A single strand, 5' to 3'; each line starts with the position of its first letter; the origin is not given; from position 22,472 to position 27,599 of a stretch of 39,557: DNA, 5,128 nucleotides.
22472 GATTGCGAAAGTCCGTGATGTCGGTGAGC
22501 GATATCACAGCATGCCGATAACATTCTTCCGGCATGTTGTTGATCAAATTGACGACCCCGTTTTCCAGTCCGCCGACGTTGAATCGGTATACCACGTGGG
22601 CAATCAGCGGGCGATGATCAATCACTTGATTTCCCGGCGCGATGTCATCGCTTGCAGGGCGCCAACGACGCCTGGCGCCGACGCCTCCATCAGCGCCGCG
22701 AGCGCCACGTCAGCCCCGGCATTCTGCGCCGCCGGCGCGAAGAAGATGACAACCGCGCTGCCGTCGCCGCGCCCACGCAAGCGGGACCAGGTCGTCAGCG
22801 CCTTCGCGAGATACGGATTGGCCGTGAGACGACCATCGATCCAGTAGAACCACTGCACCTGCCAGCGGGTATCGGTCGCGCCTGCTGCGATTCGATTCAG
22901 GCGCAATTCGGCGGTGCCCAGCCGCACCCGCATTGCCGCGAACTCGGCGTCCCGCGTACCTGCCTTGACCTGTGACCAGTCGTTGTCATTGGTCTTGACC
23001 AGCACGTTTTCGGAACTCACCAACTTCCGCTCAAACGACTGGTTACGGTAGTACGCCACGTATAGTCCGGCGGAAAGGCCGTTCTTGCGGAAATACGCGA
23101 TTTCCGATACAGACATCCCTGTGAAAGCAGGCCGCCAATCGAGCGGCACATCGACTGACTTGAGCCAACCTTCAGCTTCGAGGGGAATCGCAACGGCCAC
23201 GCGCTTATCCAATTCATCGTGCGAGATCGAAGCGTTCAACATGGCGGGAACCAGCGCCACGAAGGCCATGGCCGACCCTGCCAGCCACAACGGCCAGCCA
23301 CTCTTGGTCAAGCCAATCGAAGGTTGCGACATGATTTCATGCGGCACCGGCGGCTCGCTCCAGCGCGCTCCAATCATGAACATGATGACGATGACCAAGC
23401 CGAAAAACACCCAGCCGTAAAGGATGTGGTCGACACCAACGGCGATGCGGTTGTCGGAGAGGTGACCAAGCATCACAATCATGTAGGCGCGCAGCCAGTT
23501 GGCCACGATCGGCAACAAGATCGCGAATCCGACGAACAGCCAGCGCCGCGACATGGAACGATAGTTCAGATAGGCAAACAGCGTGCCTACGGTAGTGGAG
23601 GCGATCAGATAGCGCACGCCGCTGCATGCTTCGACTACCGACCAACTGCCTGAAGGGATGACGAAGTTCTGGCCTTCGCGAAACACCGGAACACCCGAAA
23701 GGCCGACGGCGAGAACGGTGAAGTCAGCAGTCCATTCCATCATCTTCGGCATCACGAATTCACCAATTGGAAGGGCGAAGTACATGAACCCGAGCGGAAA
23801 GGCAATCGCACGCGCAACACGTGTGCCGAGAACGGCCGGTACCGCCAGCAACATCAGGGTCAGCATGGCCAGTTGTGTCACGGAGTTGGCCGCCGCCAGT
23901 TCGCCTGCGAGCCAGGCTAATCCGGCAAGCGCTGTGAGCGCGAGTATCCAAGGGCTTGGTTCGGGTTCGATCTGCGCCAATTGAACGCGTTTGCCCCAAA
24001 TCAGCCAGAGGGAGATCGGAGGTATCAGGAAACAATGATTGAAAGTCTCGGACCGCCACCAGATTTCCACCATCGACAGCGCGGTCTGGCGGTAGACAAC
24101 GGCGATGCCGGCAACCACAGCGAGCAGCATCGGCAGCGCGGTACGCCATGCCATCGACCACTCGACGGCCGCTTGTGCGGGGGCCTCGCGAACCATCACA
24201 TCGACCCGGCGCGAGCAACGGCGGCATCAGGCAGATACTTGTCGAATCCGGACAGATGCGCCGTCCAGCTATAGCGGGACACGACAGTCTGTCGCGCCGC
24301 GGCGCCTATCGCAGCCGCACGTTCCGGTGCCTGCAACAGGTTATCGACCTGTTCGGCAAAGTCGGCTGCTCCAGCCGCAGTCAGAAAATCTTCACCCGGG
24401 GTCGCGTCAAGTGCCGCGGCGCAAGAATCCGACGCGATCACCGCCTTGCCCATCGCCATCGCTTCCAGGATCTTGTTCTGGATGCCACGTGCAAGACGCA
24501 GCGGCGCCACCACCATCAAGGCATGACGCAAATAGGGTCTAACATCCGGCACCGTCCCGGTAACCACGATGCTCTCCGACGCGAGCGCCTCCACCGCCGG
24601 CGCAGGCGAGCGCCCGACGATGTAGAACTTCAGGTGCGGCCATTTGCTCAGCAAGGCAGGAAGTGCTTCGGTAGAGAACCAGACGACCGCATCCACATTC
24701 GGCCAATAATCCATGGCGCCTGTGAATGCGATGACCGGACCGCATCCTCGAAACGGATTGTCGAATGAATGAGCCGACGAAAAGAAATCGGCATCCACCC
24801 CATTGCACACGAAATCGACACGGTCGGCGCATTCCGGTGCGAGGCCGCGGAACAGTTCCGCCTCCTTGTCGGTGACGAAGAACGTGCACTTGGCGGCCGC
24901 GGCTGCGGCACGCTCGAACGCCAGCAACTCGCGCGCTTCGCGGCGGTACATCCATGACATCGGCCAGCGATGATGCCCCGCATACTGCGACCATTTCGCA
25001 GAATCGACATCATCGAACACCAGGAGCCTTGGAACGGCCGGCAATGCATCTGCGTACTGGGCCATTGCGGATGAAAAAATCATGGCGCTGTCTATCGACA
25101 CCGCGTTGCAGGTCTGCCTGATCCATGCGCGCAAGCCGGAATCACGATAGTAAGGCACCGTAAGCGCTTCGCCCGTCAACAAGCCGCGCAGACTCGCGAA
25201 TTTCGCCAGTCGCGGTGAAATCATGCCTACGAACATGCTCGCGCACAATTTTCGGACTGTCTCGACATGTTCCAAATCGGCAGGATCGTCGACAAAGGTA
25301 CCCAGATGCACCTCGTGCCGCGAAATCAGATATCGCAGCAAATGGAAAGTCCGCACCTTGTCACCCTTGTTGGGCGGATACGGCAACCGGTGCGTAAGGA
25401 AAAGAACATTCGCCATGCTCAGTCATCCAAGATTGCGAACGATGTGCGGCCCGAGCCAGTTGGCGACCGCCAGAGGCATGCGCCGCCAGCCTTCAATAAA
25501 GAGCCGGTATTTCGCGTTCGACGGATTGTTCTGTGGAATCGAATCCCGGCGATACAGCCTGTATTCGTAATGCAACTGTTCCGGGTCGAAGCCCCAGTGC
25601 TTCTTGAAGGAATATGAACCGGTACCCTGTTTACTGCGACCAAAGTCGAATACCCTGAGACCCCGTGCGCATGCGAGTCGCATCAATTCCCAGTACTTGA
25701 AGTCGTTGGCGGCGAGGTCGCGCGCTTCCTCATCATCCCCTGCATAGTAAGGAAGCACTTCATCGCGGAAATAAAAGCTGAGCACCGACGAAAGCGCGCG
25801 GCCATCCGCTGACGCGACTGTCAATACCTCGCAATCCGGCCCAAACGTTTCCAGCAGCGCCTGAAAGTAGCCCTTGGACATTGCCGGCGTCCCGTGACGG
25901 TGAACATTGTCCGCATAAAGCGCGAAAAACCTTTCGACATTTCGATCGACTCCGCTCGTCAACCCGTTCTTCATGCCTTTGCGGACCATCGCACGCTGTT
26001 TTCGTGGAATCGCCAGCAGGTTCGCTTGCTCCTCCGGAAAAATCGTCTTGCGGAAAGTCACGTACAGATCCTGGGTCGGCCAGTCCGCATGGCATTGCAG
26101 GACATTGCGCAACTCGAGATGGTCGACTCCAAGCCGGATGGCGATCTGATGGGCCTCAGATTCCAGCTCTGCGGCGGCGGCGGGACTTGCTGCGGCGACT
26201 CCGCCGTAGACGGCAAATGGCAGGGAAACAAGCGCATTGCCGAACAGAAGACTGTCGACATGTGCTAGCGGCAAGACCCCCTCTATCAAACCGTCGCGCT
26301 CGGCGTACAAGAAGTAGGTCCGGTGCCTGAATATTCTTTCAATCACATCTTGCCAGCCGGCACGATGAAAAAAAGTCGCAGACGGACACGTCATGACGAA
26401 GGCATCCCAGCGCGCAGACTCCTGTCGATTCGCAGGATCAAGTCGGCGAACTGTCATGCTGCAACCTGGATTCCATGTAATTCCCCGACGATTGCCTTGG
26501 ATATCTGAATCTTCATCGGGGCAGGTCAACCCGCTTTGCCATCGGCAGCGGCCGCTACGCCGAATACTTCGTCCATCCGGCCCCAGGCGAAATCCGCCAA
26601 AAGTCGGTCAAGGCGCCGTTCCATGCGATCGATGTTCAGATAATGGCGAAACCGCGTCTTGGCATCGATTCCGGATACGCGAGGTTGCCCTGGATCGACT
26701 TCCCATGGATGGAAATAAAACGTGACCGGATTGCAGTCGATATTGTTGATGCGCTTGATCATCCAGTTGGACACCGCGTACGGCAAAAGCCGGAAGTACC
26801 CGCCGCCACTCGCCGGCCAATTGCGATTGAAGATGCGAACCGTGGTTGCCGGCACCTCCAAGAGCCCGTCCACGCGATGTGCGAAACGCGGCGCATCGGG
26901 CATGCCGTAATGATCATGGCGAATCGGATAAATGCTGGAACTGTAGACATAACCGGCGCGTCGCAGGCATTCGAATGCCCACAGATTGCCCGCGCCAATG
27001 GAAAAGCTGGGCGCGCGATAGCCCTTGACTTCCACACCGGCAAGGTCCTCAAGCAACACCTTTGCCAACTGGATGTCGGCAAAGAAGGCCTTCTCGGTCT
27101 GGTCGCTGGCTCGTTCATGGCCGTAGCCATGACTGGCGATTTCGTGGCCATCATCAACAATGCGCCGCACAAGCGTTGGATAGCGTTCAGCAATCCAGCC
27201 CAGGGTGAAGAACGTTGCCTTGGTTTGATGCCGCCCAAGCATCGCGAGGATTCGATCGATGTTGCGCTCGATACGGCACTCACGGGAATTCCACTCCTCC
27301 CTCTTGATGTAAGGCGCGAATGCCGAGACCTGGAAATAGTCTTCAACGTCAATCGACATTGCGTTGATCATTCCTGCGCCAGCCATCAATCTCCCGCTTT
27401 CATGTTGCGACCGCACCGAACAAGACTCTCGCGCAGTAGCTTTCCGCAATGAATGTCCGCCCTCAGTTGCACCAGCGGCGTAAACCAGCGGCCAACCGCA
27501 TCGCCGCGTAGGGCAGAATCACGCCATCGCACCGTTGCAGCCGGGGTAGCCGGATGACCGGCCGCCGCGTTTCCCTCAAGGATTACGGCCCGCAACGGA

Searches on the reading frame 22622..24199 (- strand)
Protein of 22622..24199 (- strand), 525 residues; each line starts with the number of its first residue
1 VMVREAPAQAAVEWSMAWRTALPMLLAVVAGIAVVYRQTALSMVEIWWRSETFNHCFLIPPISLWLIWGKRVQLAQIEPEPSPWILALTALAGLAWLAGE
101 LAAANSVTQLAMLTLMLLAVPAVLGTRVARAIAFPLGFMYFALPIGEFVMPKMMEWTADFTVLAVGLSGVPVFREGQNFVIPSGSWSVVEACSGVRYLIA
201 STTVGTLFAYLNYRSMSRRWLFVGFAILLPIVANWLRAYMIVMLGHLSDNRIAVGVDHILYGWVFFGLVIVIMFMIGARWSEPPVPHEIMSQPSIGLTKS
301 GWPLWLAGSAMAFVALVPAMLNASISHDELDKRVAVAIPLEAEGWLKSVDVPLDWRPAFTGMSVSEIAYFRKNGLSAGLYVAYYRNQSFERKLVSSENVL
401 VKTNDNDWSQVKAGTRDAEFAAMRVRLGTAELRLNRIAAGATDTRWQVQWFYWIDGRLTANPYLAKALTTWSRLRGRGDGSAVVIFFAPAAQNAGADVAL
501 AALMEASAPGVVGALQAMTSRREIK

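Call 6: search_protein_families(library=ncbifam, proteins=[window:22622-24199:-], max_evalue=0.00001)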
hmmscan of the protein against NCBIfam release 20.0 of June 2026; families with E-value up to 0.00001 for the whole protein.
window:22622-24199:- (525 aa): 10 families
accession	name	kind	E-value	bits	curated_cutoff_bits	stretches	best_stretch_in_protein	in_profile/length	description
TIGR03109.2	exosort_XrtA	exception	2e-105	351.9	208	1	24-282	2-261/261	exosortase A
TIGR02602.1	8TM_EpsH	subfamily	1.2e-75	254.2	105.55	1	44-280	1-240/241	exosortase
NF038142.1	exosort_XrtW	exception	9.9e-65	218.8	425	1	24-492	4-469/494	exosortase W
TIGR04152.1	exosort_VPLPA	exception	6.9e-41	140.8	400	2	46-275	3-237/486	VPLPA-CTERM-specific exosortase XrtD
TIGR02914.1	EpsI_fam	equivalog_domain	1.8e-25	89.5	42.8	1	338-509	4-168/174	exosortase C-terminal domain/associated protein EpsI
NF035943.2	exosort_XrtV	exception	9e-25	87.5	313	1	26-277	6-263/270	exosortase V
TIGR04178.1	exo_archaeo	signature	2.4e-18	66.2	23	1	187-281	2-95/97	exosortase/archaeosortase family protein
TIGR04151.1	exosort_VPDSG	exception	2.1e-17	63.5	300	1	24-276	30-295/306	VPDSG-CTERM-specific exosortase XrtC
TIGR03113.1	exosort_XrtB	exception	7.1e-13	48.8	275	1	27-275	3-259/268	exosortase B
TIGR03763.1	cyanoexo_CrtA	exception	8.5e-07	28.7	150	1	24-276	7-254/260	cyanoexosortase A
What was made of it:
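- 22622..24199 (-): Context: exosortase A fused to an EpsI domain; marks the locus as XrtA/PEP-CTERM type. TIGR03109 351.9 bits against a cut-off of 208, and TIGR02914 89.5 bits (call 6).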

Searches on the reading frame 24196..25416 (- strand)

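Call 6: search_protein_families(library=ncbifam, proteins=[window:24196-25416:-], max_evalue=0.00001)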
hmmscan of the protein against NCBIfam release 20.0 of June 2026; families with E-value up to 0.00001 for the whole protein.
window:24196-25416:- (406 aa): 4 families
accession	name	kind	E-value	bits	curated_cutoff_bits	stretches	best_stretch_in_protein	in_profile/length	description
TIGR03087.1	stp1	hypoth_equivalog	6.7e-160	532.6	316.65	1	4-395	1-394/397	TIGR03087 family PEP-CTERM/XrtA system glycosyltransferase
TIGR04063.1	stp3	hypoth_equivalog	2.3e-09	36.6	442.05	1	188-392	173-389/397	TIGR04063 family PEP-CTERM/XrtA system glycosyltransferase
TIGR03088.1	stp2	hypoth_equivalog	3.3e-08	33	409.05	1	199-391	161-366/374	TIGR03088 family PEP-CTERM/XrtA system glycosyltransferase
NF038229.1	Glyco4_Geo_Pelo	equivalog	3.9e-06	26.1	400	1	309-385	247-323/338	GPMC system family 4 glycosyltransferase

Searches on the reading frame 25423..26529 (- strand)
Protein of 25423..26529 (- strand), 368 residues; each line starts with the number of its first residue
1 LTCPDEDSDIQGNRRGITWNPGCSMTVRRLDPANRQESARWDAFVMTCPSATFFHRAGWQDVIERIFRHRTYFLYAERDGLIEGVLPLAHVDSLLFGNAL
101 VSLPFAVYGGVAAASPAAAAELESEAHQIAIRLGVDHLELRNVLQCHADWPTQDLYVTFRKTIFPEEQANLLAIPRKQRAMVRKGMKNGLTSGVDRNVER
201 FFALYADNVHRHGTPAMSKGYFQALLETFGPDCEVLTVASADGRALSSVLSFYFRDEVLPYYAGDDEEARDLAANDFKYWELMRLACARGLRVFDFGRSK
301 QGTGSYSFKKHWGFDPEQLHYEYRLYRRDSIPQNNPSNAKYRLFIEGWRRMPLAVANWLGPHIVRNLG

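Call 6: search_protein_families(library=ncbifam, proteins=[window:25423-26529:-], max_evalue=0.00001)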
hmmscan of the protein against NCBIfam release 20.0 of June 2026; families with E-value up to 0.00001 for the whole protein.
window:25423-26529:- (368 aa): 2 families
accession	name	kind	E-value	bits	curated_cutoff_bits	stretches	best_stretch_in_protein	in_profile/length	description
TIGR03019.1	pepcterm_femAB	equivalog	1.9e-155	516.9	260.35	1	39-368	1-330/330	FemAB family XrtA/PEP-CTERM system-associated protein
NF047883.1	UAcmpLyAlTFemX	equivalog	2.5e-11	43.5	500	1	162-310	155-309/337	UDP-N-acetylmuramoylpentapeptide-lysine N(6)-alanyltransferase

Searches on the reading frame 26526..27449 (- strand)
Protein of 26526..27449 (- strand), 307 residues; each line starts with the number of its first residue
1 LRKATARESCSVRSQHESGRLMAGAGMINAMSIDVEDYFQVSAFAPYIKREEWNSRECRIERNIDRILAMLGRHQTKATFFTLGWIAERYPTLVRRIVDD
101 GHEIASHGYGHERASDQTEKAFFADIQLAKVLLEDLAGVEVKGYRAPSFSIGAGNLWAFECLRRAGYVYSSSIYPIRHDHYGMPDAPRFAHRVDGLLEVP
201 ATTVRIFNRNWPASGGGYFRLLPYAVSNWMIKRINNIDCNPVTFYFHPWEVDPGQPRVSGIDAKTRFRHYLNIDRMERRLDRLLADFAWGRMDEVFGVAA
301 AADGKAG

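Call 6: search_protein_families(library=ncbifam, proteins=[window:26526-27449:-], max_evalue=0.00001)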
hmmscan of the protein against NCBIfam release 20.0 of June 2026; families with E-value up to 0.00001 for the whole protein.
window:26526-27449:- (307 aa): 8 families
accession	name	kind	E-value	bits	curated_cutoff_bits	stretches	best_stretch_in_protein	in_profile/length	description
TIGR03006.1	pepcterm_polyde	equivalog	4.8e-136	452.2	276.2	1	29-296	1-271/272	XrtA system polysaccharide deacetylase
TIGR02764.1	spore_ybaN_pdaB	equivalog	1.5e-16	60.8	237.4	1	61-151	18-108/191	polysaccharide deacetylase family sporulation protein PdaB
NF045821.1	PgAcgDacpgdA1_Bac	equivalog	1.1e-14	54.1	400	1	66-152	105-191/282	peptidoglycan-N-acetylglucosamine deacetylase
TIGR04243.1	nodulat_NodB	equivalog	4.8e-13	49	240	1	66-147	19-101/197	chitooligosaccharide deacetylase NodB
TIGR02873.1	spore_ylxY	hypoth_equivalog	1.1e-10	41.2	391.5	1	63-150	99-186/268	probable sporulation protein, polysaccharide deacetylase family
TIGR02884.1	spore_pdaA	equivalog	5.5e-09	36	298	1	64-147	52-135/224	delta-lactam-biosynthetic de-N-acetylase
NF045822.1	PgAcgDacpgdA2_Bac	equivalog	9e-08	31.8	400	1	66-150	86-170/274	peptidoglycan-N-acetylglucosamine deacetylase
TIGR03212.1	uraD_N-term-dom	equivalog_domain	3.6e-06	26.2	424.6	1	66-174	81-185/297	allantoinase PuuE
